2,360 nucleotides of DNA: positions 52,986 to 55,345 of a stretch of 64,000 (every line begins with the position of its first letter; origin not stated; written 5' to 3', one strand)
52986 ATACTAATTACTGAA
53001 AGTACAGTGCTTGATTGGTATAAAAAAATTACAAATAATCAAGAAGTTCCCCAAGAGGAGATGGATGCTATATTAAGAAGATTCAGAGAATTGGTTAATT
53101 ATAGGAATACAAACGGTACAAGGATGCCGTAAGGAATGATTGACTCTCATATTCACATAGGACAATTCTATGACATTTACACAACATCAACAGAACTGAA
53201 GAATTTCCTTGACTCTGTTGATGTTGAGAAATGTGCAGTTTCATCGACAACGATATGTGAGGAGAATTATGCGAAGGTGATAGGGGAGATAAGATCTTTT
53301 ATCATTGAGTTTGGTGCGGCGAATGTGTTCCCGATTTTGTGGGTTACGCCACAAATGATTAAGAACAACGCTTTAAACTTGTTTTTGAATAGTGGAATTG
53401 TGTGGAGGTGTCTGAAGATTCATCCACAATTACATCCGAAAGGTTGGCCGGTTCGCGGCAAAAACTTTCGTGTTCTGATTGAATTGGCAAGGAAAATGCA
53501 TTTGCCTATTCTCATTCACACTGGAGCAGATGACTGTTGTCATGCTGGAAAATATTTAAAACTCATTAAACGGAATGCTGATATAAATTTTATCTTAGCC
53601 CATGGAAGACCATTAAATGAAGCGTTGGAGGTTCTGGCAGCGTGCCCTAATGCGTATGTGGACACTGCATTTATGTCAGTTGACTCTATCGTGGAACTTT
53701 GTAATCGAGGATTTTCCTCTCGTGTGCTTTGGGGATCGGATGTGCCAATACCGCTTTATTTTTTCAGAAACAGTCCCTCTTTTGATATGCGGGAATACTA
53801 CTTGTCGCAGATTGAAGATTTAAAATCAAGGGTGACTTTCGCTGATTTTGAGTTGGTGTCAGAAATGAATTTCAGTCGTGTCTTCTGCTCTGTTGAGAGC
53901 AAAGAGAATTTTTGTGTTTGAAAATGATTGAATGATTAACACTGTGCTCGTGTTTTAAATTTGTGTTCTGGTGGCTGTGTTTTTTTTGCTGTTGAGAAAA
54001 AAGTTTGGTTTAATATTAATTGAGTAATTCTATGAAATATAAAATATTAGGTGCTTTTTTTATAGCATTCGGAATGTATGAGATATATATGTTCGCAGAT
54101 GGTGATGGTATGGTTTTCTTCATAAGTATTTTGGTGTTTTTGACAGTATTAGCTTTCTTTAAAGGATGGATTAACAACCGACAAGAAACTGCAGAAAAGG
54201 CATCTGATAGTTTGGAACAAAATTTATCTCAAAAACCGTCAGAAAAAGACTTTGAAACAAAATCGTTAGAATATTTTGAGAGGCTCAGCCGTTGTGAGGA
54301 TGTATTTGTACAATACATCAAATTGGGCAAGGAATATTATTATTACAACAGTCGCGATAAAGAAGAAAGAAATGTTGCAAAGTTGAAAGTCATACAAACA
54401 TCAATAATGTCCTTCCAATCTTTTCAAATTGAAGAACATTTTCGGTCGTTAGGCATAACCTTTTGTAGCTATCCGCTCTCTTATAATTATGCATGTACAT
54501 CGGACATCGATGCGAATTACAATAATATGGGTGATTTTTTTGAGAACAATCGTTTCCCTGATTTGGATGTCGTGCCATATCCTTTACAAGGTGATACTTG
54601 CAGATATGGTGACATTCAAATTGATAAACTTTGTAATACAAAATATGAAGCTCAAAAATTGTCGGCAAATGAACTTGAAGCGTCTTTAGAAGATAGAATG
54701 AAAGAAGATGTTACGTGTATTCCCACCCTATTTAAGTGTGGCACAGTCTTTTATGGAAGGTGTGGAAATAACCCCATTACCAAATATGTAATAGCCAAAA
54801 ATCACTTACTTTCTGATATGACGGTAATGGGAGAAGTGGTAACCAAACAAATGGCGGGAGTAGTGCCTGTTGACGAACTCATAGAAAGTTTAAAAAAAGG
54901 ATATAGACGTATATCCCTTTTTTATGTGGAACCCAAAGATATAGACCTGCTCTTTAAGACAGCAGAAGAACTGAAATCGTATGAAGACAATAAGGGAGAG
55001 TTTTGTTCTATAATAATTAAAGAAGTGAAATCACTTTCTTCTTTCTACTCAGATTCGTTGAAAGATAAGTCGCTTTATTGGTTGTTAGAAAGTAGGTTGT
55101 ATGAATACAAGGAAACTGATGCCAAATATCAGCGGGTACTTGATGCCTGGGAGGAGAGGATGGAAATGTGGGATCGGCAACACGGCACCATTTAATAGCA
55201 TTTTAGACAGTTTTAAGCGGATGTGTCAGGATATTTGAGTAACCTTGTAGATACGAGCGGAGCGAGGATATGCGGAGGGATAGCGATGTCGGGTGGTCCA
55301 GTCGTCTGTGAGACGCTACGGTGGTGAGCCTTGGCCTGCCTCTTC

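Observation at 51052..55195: Compact RiPP-like cluster: PqqD/RRE-radical SAM-SPASM maturase, two candidate precursors, a 59-aa ORF, an amidohydrolase and a membrane protein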

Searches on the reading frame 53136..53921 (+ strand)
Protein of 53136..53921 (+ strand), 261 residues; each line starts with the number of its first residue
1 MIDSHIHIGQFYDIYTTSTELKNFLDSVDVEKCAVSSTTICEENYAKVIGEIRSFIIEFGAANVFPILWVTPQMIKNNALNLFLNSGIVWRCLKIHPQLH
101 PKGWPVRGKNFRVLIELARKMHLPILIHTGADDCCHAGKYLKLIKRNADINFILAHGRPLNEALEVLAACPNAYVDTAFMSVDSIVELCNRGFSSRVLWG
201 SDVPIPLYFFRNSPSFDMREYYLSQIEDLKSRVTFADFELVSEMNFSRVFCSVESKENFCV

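Call 3: search_protein_families(library=ncbifam, proteins=[window:53136-53921:+], max_evalue=0.1)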
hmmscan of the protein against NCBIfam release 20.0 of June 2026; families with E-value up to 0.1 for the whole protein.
window:53136-53921:+ (261 aa): 0 families

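Call 4: search_protein_families(library=pfam, proteins=[window:53136-53921:+], max_evalue=0.1)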
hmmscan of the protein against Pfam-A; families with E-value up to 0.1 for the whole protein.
window:53136-53921:+ (261 aa): 2 families
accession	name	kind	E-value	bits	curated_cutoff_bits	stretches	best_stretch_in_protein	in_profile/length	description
PF04909.20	Amidohydro_2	-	6.2e-10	39.7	26.4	1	93-208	110-252/289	Amidohydrolase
PF01026.27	TatD_DNase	-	0.0051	16.7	27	1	104-159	104-158/253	TatD related DNase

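Call 15: list_cluster_members(proteins=[window:52769-52882:+, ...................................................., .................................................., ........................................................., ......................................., window:53136-53918:+, window:54020-55192:+, window:52953-53129:+, window:51263-52708:+, window:51094-51249:+])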
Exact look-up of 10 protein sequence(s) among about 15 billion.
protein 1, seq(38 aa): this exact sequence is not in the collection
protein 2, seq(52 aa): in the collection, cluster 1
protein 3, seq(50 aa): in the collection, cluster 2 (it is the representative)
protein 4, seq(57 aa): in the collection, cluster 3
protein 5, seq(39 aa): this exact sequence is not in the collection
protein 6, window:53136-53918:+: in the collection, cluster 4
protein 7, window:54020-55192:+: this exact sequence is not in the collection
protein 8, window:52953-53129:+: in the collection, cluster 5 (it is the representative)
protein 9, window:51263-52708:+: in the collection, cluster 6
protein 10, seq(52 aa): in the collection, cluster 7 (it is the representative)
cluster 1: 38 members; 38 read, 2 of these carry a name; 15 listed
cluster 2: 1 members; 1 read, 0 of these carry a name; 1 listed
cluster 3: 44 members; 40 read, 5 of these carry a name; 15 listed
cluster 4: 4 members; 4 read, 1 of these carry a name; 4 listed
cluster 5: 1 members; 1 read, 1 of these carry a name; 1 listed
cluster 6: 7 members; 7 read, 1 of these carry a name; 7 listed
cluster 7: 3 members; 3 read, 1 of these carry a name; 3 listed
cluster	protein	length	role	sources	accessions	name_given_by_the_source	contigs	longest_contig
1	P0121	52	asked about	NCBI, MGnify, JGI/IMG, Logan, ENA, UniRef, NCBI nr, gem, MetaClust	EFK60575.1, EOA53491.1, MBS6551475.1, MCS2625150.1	hypothetical protein POZ07_00075 [Bacteroides uniformis] | hypothetical protein | Uncharacterized protein n=1 Tax=Phocaeicola massiliensis B84634 = Timone 84634 = DSM ...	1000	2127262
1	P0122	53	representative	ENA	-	-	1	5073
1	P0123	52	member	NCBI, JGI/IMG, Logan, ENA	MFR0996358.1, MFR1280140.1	MAG: hypothetical protein ACLSGQ_17350 [Parabacteroides distasonis]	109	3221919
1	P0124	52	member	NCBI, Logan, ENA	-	-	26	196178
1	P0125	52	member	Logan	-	-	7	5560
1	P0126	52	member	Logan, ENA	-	-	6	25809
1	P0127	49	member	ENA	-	-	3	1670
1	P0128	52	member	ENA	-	-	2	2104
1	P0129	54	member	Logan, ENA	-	-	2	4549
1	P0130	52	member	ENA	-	-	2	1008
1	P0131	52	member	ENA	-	-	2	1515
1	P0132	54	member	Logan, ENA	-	-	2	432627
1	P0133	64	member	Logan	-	-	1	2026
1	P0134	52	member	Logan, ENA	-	-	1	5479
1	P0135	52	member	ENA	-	-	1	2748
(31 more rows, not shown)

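Call 22: search_solved_structures(query=window:53136-53918:+, max_evalue=1)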
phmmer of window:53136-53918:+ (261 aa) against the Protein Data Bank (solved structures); distinct sequences matched with E-value up to 1: 0.

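Call 27: find_homologous_proteins(query=window:53136-53918:+, max_evalue=0.00001)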
Query window:53136-53918:+ (261 aa): 449 proteins with E <= 0.00001 among 705 candidates; the best 120 are listed.
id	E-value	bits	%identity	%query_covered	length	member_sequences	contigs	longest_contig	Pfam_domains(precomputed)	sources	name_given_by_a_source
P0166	6.4e-147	506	86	97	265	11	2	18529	PF04909.21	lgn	-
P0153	5.3e-141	487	82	96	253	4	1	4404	PF01026.28,PF04909.21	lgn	-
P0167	4.2e-136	471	82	96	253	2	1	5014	PF04909.21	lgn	-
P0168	3.0e-121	422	71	96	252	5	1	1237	PF04909.21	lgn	-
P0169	1.2e-87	312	54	95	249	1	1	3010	PF01026.28,PF04909.21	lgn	-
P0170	2.7e-85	304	54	94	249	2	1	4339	PF01026.28,PF04909.21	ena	-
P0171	7.3e-84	299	52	95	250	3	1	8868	PF01026.28,PF04909.21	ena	-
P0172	6.6e-83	296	52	95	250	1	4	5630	PF01026.28,PF04909.21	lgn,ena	-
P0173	2.4e-81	291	52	96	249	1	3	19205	PF01026.28,PF04909.21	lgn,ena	-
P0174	4.3e-81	290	52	96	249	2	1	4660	PF04909.21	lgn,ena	-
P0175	1.3e-80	289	50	97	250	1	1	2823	PF04909.21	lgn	-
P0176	3.4e-80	287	51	93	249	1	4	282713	PF01026.28,PF04909.21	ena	-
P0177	5.5e-80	287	48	95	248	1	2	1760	PF01026.28,PF04909.21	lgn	-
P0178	1.0e-79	286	50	96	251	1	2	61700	PF01026.28,PF04909.21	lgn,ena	-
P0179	4.9e-79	284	51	96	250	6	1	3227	PF04909.21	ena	-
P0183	1.1e-76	276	48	95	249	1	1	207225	PF01026.28,PF04909.21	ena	-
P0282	2.1e-67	246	44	96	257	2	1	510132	PF04909.21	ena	-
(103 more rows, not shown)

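Call 36: predict_structure(alignment_id=A2)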
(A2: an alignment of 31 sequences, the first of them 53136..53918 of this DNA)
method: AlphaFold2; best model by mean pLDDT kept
length: 261 residues; sequences in the alignment: 31
mean_pLDDT: 95.2   pTM: 0.91
mean pLDDT of the five models: 95.2, 95.0, 95.0, 94.5, 94.0
residues with pLDDT >= 90: 247; 70-90: 4; 50-70: 3; < 50: 7
segments of 3 or more residues with pLDDT < 50: 255-261
pLDDT, mean of each block of 10 residues (from residue 1): 98 96 98 98 97 98 98 95 96 97 95 97 98 96 98 98 99 98 99 99 95 93 98 99 96 51 35
secondary structure, 60 per line:
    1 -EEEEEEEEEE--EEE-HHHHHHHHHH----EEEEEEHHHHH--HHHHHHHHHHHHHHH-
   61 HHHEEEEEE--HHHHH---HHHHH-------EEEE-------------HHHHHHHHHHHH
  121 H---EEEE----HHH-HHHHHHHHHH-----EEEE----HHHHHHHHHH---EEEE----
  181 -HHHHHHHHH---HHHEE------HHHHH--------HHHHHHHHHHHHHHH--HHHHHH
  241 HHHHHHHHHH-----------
elements in order: E2-11 E14-16 H18-27 E32-37 H38-42 H45-59 E64-69 H72-76 H80-84 E92-95 H109-121 E125-128 H137-146 E152-155 H160-169 E173-176 H182-190 H205-209 H218-232 H235-250

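Call 41: fold_search(model_id=the predicted structure, library=pdb)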
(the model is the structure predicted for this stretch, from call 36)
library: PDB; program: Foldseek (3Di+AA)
matches with E <= 10: 1354; with E <= 0.001: 70
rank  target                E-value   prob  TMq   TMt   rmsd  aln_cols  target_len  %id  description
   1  4i6k                  4.2e-10  1.00  0.66  0.64   4.5       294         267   12  Crystal structure of probable 2-PYRONE-4,6-DICARBOXYLIC ACID HYDROLASE ABAYE1769 (TARGET EFI-505029) from Acinetobacter  (released 2012-12-12)
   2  6e6i_F                2.2e-08  1.00  0.65  0.53   5.8       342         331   13  Crystal structure of 4-methyl HOPDA bound to LigY from Sphingobium sp. strain SYK-6 (released 2019-01-30)
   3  3cjp_A                3.8e-08  1.00  0.68  0.68   4.3       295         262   14  Crystal structure of an uncharacterized amidohydrolase CAC3332 from Clostridium acetobutylicum (released 2008-03-25)
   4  5vn5_C                4.9e-08  1.00  0.66  0.53   6.4       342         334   14  Crystal structure of LigY from Sphingobium sp. strain SYK-6 (released 2017-09-27)
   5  3irs_A                5.2e-08  1.00  0.68  0.64   4.9       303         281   12  CRYSTAL STRUCTURE OF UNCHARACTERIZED TIM-BARREL PROTEIN BB4693 FROM Bordetella bronchiseptica (released 2009-09-01)
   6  4dlf                  1.1e-07  1.00  0.68  0.63   4.3       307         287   13  Crystal structure of an amidohydrolase (COG3618) from burkholderia multivorans (TARGET EFI-500235) with bound ZN, space  (released 2012-02-29)
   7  5vn5_A                1.3e-07  1.00  0.66  0.54   5.8       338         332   13  Crystal structure of LigY from Sphingobium sp. strain SYK-6 (released 2017-09-27)
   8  4eri_A                1.5e-07  1.00  0.62  0.51   6.4       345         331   14  Evidence for a Dual Role of an Active Site Histidine in alpha-Amino-beta-Carboxymuconate-epsilon-Semialdehyde Decarbox (released 2012-08-22)
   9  4ifk_A                2.5e-07  1.00  0.59  0.49   6.6       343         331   14  Arginines 51 and 239* from a Neighboring Subunit are Essential for Catalysis in a Zinc-dependent Decarboxylase (released 2013-09-18)
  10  4epk_A                3.8e-07  1.00  0.59  0.49   6.6       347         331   14  Evidence for a Dual Role of an Active Site Histidine in alpha-Amino-beta-Carboxymuconate-epsilon-Semialdehyde Decarbox (released 2012-08-22)
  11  2gwg_A                4.0e-07  1.00  0.63  0.51   6.8       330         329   14  Crystal Structure of 4-Oxalomesaconate Hydratase, LigJ, from Rhodopseudomonas palustris, Northeast Structural Genomics (released 2006-05-23)
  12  4hk5_A                3.1e-06  1.00  0.64  0.49   6.7       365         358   10  Crystal structure of Cordyceps militaris IDCase in apo form (released 2013-09-11)
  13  2gwg_B                3.3e-06  1.00  0.64  0.53   6.4       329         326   14  Crystal Structure of 4-Oxalomesaconate Hydratase, LigJ, from Rhodopseudomonas palustris, Northeast Structural Genomics (released 2006-05-23)
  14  4lak_A                3.7e-06  1.00  0.66  0.53   5.5       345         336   12  Crystal structure of Cordyceps militaris IDCase D323N mutant in apo form (released 2013-10-02)
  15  4hjw_C                4.7e-06  1.00  0.66  0.48   6.5       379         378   12  Crystal structure of Metarhizium anisopliae IDCase in apo form (released 2013-09-11)
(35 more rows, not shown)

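Call 64: search_protein_families(library=padloc, proteins=[window:53136-53918:+], max_evalue=0.01)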
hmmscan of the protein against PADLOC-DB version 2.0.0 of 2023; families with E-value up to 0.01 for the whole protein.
window:53136-53918:+ (261 aa): 0 families

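Call 93: find_encoding_contigs(protein=P0282, flank=4000, max_places=2)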
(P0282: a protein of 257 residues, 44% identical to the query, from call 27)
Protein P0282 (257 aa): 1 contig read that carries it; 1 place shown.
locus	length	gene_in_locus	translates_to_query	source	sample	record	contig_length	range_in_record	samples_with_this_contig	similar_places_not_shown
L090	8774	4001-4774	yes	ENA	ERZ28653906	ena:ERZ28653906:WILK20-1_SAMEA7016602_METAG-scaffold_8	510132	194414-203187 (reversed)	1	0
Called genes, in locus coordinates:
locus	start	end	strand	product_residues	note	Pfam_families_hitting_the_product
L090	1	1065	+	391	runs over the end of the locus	-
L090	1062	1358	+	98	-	-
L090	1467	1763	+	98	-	PF01527:HTH_Tnp_1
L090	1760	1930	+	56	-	PF00665:rve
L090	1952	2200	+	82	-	PF13683:rve_3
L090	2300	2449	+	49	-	-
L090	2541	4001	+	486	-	PF04055:Radical_SAM, PF13186:SPASM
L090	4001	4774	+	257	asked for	PF04909:Amidohydro_2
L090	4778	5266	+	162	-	PF10386:DUF2441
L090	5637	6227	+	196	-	PF03796:DnaB_C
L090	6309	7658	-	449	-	PF13173:AAA_14, PF13635:DUF4143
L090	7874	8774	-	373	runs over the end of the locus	PF14516:AAA_35 (weak), PF01637:ATPase_2, PF13173:AAA_14 (faint), PF13401:AAA_22 (weak)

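Call 94: find_encoding_contigs(protein=P0183, flank=4000, max_places=2)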
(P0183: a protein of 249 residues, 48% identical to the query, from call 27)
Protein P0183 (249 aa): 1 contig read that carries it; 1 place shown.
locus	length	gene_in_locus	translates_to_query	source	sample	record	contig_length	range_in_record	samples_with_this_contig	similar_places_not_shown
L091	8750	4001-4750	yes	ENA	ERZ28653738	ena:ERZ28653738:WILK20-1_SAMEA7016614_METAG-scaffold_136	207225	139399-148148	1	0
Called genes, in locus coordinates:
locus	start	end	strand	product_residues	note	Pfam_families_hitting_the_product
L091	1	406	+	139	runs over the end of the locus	-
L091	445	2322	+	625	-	PF02624:YcaO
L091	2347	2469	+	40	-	-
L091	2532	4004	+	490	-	PF04055:Radical_SAM, PF13186:SPASM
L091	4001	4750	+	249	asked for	PF01026:TatD_DNase, PF04909:Amidohydro_2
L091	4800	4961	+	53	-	-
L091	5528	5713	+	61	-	-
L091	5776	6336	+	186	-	-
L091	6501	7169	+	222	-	-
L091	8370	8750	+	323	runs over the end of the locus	PF03358:FMN_red (weak), PF12682:Flavodoxin_4, PF12724:Flavodoxin_5 (faint)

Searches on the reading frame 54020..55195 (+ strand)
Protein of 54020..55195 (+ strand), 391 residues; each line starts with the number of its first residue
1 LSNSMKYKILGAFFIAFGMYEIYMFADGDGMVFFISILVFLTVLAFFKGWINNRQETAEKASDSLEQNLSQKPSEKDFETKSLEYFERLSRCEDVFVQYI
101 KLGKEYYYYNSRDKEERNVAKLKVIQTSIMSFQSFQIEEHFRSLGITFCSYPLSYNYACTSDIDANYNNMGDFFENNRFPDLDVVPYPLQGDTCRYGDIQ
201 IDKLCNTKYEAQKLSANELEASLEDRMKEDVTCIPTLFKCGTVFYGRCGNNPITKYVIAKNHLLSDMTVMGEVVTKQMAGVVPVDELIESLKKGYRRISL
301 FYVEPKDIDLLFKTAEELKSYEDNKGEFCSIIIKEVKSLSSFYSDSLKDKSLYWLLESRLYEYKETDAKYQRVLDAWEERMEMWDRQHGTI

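Call 3: search_protein_families(library=ncbifam, proteins=[window:54020-55195:+], max_evalue=0.1)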
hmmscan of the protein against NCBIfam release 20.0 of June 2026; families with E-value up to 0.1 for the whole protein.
window:54020-55195:+ (391 aa): 0 families

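Call 4: search_protein_families(library=pfam, proteins=[window:54020-55195:+], max_evalue=0.1)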
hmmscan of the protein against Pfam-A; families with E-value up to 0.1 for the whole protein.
window:54020-55195:+ (391 aa): 0 families

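Call 64: search_protein_families(library=padloc, proteins=[window:54020-55192:+], max_evalue=0.01)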
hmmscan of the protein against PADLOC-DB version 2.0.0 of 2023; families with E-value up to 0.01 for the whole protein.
window:54020-55192:+ (391 aa): 0 families

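Call 70: search_protein_representatives(protein=window:54020-55192:+)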
Query: 391 residues. Proteins with E-value up to 0.001 (for the whole library): 4; up to 1e-10: 3; up to 1e-30: 2. The best 4 are listed.
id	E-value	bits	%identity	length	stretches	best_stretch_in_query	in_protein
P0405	1.2e-192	656.3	83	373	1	5-378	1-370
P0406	1.3e-92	327.1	99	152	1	5-156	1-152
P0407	3.0e-26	108.7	52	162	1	251-373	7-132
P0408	6.3e-04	35.3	34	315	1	222-337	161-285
